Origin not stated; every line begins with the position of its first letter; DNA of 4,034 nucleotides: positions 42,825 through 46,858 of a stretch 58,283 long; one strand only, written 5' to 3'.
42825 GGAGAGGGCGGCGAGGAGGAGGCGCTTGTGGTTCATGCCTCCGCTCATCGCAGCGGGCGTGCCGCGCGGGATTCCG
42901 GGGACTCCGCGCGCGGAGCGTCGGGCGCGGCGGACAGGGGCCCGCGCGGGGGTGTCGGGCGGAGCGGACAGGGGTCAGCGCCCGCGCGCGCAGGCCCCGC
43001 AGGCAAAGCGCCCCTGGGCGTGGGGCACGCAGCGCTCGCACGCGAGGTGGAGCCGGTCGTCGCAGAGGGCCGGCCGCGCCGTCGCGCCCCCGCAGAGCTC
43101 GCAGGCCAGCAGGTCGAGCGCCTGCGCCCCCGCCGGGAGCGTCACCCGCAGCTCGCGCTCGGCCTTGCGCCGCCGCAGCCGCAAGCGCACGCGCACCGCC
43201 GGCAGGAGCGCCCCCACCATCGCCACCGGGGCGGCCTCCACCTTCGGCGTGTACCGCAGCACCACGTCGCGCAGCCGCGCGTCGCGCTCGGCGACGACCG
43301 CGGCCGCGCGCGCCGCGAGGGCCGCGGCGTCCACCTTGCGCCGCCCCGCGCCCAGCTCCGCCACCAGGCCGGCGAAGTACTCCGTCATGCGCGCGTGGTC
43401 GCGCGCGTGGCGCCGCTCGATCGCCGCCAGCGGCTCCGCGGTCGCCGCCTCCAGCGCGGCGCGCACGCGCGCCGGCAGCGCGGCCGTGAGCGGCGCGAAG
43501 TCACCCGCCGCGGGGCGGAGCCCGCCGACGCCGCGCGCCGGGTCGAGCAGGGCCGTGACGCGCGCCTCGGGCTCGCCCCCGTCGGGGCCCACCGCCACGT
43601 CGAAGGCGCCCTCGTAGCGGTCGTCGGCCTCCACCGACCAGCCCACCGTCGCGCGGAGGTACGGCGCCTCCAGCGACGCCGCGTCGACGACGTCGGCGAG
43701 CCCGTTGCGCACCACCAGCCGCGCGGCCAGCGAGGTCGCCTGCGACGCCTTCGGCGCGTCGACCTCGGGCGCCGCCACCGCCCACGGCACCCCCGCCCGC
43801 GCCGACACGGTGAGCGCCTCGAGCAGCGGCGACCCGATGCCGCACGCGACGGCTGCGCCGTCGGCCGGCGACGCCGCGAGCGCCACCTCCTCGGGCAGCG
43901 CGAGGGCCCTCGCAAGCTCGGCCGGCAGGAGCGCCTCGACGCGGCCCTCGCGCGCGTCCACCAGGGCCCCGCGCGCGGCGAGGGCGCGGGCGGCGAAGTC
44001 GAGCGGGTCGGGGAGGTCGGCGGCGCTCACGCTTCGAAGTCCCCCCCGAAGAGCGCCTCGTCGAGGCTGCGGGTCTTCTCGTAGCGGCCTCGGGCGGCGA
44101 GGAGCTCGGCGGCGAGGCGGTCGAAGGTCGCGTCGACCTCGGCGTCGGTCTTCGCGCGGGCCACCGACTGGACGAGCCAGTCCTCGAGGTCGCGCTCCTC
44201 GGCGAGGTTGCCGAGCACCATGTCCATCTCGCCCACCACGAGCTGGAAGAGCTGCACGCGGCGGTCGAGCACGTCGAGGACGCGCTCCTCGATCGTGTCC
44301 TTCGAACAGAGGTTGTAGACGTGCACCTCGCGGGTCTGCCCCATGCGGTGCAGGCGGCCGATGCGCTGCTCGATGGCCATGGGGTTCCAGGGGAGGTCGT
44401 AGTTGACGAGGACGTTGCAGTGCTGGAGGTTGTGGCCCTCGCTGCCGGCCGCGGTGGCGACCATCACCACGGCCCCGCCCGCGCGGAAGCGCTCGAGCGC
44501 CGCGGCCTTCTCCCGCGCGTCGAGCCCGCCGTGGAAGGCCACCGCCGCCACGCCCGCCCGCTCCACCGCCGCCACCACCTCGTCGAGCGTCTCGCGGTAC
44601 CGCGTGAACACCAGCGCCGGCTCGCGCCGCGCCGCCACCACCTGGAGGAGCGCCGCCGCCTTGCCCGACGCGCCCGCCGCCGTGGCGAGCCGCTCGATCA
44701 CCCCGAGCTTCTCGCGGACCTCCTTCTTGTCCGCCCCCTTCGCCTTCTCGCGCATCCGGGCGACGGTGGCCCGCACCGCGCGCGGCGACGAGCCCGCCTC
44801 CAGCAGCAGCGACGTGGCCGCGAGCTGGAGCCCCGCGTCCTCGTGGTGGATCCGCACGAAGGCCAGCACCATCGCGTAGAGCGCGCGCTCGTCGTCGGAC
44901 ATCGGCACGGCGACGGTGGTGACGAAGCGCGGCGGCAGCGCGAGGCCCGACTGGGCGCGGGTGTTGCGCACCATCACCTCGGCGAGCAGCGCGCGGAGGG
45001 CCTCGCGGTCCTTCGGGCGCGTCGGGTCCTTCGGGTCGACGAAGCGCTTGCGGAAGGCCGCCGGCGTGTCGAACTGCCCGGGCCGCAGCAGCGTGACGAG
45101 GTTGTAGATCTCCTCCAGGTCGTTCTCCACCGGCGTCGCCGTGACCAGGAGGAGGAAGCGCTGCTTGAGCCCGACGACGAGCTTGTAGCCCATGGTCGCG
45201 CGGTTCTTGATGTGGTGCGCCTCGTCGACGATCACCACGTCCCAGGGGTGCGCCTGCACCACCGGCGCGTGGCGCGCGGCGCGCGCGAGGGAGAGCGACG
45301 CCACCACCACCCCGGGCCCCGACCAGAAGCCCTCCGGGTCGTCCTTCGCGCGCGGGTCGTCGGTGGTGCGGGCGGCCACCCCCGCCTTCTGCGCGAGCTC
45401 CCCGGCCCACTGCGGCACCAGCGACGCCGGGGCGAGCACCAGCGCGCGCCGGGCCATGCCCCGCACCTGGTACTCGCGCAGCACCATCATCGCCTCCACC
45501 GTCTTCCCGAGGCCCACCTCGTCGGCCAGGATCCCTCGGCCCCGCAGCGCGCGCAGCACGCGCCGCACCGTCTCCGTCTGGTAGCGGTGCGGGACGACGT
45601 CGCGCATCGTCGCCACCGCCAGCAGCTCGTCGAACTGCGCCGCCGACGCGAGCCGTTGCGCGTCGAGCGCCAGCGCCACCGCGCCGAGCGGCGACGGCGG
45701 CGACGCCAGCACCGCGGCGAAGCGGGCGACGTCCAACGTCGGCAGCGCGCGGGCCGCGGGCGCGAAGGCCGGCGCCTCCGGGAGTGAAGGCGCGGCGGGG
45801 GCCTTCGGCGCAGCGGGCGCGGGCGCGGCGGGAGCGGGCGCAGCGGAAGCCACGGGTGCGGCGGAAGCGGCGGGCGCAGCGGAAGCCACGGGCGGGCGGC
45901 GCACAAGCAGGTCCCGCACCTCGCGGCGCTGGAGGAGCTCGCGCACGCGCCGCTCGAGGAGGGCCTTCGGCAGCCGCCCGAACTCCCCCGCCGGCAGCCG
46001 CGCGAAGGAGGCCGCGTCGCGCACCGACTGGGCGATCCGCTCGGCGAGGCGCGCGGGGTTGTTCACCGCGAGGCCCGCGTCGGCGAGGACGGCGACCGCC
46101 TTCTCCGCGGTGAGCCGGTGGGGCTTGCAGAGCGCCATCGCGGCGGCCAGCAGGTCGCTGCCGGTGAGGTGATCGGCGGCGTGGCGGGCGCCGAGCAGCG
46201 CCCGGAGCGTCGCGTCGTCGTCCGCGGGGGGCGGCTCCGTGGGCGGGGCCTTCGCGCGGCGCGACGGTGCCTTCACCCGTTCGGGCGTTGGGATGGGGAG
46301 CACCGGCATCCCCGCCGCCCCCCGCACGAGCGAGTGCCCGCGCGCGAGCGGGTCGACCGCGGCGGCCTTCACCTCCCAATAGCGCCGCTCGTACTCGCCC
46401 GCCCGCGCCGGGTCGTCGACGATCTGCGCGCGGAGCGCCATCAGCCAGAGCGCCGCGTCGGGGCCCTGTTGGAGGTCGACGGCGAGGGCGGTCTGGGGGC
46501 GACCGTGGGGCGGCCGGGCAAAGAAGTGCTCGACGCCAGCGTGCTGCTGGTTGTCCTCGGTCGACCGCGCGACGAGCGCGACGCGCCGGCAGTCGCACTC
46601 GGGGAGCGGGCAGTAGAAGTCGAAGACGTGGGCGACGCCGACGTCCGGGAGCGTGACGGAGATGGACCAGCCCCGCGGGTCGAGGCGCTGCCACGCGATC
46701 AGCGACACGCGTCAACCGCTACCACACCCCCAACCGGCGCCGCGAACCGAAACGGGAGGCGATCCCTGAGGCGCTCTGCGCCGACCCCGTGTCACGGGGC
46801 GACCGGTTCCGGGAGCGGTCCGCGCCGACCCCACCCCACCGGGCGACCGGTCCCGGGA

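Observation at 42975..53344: Decayed methyltransferase / IS21 / SNF2-helicase / zinc-ribbon locus: candidate remnant of a helicase-based defence system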

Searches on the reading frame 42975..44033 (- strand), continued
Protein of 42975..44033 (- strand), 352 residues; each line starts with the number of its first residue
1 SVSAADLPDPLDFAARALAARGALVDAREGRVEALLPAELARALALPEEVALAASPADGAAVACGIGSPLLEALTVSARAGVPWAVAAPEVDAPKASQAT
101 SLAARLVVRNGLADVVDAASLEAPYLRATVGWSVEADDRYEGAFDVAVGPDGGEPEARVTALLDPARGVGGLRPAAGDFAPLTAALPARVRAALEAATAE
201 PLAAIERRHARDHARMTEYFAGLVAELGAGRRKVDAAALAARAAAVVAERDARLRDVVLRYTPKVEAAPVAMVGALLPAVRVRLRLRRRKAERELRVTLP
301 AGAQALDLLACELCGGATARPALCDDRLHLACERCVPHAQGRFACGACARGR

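Call 63: search_protein_families(library=pfam, proteins=[P0116, P0118, P0151, P0176, P0152, P0109, P0121, P0090, P0174, P0123], max_evalue=0.01)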
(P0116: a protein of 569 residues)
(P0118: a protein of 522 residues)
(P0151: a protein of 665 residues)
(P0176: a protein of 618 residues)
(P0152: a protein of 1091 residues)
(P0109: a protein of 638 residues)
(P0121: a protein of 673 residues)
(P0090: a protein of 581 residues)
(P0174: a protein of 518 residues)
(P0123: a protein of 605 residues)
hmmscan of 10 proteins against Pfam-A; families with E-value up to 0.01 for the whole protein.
P0116 (569 aa): 2 families
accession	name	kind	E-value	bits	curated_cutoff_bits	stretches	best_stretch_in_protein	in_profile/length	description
PF12802.13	MarR_2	-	0.0014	19.2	27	0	511-557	7-52/61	MarR family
PF13920.12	zf-C3HC4_3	-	0.0031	17.7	27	1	315-356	4-43/49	Zinc finger, C3HC4 type (RING finger)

P0118 (522 aa): 0 families

P0151 (665 aa): 3 families
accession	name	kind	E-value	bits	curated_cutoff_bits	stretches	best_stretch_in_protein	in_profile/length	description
PF09339.16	HTH_IclR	-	9.6e-06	25.7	22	1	607-652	6-51/52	IclR helix-turn-helix domain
PF24033.1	DUF7342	-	0.0051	17.2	31.6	0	611-661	9-59/150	Family of unknown function (DUF7342)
PF12802.13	MarR_2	-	0.0068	17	27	0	609-652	10-53/61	MarR family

P0176 (618 aa): 0 families

P0152 (1091 aa): 0 families

P0109 (638 aa): 1 family
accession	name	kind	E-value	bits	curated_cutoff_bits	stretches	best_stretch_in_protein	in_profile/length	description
PF23548.1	Zn_ribbon_FGT1_2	-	0.009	16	27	0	592-606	2-16/35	FORGETTER1 second zinc ribbon domain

P0121 (673 aa): 0 families

P0090 (581 aa): 0 families

P0174 (518 aa): 0 families

P0123 (605 aa): 0 families

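Call 64: find_encoding_contigs(protein=P0151, flank=8000, max_places=2)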
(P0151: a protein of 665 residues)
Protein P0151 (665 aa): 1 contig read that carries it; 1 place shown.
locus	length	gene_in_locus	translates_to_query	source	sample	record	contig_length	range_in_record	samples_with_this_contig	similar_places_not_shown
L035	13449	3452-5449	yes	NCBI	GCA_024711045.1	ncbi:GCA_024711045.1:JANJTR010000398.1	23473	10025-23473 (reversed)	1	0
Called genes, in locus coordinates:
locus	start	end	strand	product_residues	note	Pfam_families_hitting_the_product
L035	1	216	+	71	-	?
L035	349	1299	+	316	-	-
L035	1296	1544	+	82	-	-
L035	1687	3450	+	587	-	PF04851:ResIII, PF00176:SNF2-rel_dom, PF00270:DEAD, PF00271:Helicase_C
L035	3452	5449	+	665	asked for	PF09339:HTH_IclR (weak)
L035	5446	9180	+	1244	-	-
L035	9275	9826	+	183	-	PF05685:Uma2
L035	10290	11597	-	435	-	PF00069:Pkinase, PF07714:PK_Tyr_Ser-Thr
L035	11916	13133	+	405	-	PF04230:PS_pyruv_trans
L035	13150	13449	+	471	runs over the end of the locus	PF00890:FAD_binding_2 (weak), PF01266:DAO (weak), PF07992:Pyr_redox_2 (weak), PF12831:FAD_oxidored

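Call 65: find_encoding_contigs(protein=P0152, flank=8000, max_places=2)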
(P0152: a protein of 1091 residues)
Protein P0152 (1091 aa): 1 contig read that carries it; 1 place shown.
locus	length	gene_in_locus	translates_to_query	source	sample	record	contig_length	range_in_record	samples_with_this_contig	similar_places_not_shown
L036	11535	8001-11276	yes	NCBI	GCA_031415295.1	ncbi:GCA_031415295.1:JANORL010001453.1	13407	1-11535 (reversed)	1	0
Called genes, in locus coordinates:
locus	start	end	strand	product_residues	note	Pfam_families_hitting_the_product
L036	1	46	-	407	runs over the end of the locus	PF09511:RNA_lig_T4_1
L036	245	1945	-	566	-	PF09820:AAA-ATPase_like, PF08011:PDDEXK_9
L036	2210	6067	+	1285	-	PF13191:AAA_16, PF13401:AAA_22 (faint)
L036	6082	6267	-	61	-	-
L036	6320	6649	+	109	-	-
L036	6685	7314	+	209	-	-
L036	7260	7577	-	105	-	-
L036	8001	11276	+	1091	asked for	-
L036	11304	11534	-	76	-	?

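Call 66: find_encoding_contigs(protein=P0116, flank=8000, max_places=2)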
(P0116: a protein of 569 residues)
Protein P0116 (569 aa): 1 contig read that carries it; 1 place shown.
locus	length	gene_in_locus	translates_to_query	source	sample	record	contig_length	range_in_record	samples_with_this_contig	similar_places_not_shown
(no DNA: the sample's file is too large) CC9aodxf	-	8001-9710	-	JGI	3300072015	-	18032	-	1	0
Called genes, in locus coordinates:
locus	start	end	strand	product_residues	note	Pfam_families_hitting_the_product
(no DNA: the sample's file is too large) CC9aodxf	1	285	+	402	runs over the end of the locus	-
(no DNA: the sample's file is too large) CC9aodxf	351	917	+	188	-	-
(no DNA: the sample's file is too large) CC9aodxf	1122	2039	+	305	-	PF04055:Radical_SAM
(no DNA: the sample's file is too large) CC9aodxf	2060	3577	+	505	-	PF04055:Radical_SAM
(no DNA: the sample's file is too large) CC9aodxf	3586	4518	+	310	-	PF04055:Radical_SAM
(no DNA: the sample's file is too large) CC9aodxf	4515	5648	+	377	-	PF01478:Peptidase_A24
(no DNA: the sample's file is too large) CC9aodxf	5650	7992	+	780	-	PF00176:SNF2-rel_dom, PF00270:DEAD, PF04851:ResIII, PF00271:Helicase_C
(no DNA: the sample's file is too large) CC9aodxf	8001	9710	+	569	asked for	-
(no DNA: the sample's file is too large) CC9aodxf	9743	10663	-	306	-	?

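Call 70: search_dna_similar(query=window:42975-44030:-, collection=plasmids, mode=protein, max_evalue=0.001, max_rows=15)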
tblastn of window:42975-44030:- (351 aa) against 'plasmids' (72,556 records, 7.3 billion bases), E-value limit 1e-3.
No match.

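Call 71: search_dna_similar(query=window:42975-44030:-, collection=phages, mode=protein, max_evalue=0.001, max_rows=15)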
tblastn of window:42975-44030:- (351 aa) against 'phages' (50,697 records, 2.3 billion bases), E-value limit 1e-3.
No match.

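Call 102: find_related_loci(query=A2, collection=viral_contigs, flank=8000)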
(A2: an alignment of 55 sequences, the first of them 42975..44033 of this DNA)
Query A2 (352 aa) in viral_contigs; peptide patterns used: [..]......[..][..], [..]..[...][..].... (x = any residue, [..] = any of these).
171 stretches matched a pattern, but none encodes a relative of the query by tblastn (E <= 1e-3).

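Call 107: find_encoding_contigs(protein=P0001, flank=10000, max_places=1)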
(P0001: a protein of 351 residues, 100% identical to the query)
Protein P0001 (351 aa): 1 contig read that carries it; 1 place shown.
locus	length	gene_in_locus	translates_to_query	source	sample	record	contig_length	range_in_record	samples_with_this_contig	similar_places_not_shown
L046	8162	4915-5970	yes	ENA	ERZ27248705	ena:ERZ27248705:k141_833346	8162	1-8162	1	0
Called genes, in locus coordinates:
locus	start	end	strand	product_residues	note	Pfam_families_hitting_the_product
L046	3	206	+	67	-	?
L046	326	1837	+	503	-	PF17728:BsuBI_PstI_RE_N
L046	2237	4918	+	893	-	PF00176:SNF2-rel_dom, PF00270:DEAD (faint), PF04851:ResIII, PF00271:Helicase_C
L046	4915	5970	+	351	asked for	-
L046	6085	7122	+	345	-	-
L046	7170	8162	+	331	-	?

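Call 113: find_encoding_contigs(protein=P0004, flank=10000, max_places=2)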
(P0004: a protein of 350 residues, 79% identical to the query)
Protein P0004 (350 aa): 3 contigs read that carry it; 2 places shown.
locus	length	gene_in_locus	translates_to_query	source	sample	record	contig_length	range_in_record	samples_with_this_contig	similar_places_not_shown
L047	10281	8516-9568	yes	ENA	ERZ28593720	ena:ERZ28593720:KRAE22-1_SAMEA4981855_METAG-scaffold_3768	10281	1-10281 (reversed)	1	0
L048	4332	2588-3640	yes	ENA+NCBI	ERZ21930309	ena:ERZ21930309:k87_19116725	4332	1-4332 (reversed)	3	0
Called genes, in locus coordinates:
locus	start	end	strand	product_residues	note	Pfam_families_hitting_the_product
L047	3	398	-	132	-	?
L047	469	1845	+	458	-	-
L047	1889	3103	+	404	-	-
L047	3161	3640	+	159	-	PF01668:SmpB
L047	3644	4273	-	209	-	-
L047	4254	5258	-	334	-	-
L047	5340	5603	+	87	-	-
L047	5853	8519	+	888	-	PF00176:SNF2-rel_dom, PF00270:DEAD (faint), PF04851:ResIII, PF00271:Helicase_C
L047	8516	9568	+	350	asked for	-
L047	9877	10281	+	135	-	?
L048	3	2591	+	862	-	?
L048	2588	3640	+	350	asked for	-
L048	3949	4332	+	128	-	?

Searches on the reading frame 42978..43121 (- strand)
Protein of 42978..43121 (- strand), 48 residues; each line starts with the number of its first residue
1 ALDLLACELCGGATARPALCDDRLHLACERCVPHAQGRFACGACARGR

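Call 101: search_solved_structures(query=A8, max_evalue=1, show_alignments=3)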
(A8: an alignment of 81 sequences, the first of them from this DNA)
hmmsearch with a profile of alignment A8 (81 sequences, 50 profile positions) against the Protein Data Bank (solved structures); distinct sequences matched with E-value up to 1: 129 (the best 60 are shown).
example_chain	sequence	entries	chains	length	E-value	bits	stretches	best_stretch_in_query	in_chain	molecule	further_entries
4ap4_A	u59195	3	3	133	5.7e-06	29.2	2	25-47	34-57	E3 UBIQUITIN LIGASE RNF4 | E3 UBIQUITIN-PROTEIN LIGASE RNF4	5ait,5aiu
9ygm_Lj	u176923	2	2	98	4.1e-05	26.4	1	10-45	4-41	60S ribosomal protein eL37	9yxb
6wi7_A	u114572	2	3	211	0.00013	24.8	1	4-47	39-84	E3 ubiquitin-protein ligase RING2, Polycomb complex protein BMI-1 chimera | E3 ubiquitin-protein ligase RING2,Polycomb complex protein BMI-1 chimera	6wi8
4s3o_C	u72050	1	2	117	0.00034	23.5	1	5-47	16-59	Polycomb group RING finger protein 5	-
5vab_A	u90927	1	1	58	0.00042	23.2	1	4-49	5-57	ATXR5 PHD domain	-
7x6v_B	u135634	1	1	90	0.0013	21.6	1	3-45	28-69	RING finger protein Z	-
8grm_N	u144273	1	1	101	0.0016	21.3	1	4-47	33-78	Ring1B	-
2h0d_B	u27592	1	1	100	0.0019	21.1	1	4-47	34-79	Ubiquitin ligase protein RING2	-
7nd1_A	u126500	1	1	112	0.0024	20.8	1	4-47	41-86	E3 ubiquitin-protein ligase RING2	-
5jw7_B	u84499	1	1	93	0.0026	20.7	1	3-47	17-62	E3 ubiquitin-protein ligase TRIM56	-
2ea6_A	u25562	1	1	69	0.0026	20.6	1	25-47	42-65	RING finger protein 4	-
3ng2_A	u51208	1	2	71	0.0029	20.5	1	25-47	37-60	RING finger protein 4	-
4s3o_B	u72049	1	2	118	0.0033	20.3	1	4-47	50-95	E3 ubiquitin-protein ligase RING2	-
3rpg_C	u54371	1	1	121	0.0034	20.3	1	4-47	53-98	E3 ubiquitin-protein ligase RING2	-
4ppe_A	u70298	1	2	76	0.0037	20.2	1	25-47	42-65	E3 ubiquitin-protein ligase RNF4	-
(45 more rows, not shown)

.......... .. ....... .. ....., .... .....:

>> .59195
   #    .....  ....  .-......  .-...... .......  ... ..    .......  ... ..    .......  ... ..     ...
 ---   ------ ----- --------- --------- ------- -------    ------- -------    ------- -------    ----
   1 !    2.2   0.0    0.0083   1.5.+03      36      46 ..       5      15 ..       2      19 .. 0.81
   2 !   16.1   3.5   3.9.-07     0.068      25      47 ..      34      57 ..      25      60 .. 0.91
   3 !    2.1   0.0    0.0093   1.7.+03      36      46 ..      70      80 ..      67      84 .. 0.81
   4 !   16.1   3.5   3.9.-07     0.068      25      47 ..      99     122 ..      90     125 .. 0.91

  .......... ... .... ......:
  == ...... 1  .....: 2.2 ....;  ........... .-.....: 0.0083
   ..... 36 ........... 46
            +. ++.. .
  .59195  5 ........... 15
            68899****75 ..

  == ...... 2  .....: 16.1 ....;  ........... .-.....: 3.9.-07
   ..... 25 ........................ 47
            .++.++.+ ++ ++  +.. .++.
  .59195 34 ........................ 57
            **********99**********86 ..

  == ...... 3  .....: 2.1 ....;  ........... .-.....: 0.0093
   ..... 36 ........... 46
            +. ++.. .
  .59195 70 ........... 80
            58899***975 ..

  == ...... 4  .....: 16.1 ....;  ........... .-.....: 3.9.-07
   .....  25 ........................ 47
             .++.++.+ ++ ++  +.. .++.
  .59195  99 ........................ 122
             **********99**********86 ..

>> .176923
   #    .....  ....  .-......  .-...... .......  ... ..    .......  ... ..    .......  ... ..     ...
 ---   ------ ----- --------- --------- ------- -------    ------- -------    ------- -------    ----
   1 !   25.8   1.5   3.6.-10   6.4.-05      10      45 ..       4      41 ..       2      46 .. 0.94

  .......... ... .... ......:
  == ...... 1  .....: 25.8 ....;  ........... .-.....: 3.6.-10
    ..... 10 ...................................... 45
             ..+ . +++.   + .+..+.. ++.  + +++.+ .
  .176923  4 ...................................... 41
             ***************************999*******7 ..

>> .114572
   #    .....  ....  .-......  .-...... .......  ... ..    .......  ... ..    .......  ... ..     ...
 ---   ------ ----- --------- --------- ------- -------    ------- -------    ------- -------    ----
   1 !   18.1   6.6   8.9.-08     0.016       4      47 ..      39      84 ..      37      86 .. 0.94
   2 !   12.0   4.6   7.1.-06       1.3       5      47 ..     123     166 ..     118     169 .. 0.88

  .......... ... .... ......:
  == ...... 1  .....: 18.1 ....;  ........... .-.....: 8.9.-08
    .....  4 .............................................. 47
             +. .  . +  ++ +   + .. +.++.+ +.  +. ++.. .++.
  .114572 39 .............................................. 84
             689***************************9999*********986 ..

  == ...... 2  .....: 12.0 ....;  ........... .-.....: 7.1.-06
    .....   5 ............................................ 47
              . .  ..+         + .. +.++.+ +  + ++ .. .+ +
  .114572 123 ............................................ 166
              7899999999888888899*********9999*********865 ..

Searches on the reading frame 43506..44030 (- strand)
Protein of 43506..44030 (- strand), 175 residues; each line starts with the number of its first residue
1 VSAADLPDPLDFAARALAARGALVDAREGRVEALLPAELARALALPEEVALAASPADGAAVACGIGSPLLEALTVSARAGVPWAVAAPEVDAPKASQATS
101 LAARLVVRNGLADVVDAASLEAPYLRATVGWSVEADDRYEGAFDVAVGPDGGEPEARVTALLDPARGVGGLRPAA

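Call 90: predict_structure(alignment_id=A6)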
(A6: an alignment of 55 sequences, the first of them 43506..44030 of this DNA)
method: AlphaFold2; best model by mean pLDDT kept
length: 175 residues; sequences in the alignment: 55
mean_pLDDT: 80.1   pTM: 0.59
mean pLDDT of the five models: 80.1, 78.5, 78.4, 77.1, 73.5
residues with pLDDT >= 90: 65; 70-90: 64; 50-70: 36; < 50: 10
segments of 3 or more residues with pLDDT < 50: 168-175
pLDDT, mean of each block of 10 residues (from residue 1): 73 96 96 98 97 93 95 88 74 83 78 79 67 80 65 62 57 40
secondary structure, 60 per line:
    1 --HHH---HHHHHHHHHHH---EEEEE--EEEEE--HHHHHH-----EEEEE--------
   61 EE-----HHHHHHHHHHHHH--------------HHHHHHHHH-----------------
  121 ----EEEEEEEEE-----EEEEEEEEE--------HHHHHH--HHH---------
elements in order: H9-19 E23-27 E30-34 H37-42 E48-52 H68-80 H95-103 E125-133 E139-147 H156-161

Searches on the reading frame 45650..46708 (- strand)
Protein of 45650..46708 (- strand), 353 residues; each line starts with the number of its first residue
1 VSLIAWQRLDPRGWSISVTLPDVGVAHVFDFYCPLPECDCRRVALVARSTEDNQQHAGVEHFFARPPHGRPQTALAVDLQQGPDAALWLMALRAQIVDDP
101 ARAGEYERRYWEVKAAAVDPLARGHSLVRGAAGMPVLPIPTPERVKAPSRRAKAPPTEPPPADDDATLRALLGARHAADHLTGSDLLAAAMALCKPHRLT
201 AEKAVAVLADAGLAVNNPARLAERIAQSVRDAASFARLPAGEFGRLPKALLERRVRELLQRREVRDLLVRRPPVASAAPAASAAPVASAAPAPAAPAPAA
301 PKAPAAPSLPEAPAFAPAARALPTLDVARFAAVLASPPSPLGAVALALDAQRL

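Call 51: search_protein_families(library=pfam, proteins=[window:45650-46708:-], max_evalue=0.05)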
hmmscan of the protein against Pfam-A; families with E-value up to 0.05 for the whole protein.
window:45650-46708:- (353 aa): 0 families

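Call 76: find_homologous_proteins(query=window:45674-46708:-, max_evalue=0.001)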
Query window:45674-46708:-: 8000 candidates shared short words with the query, none scored E <= 0.001.
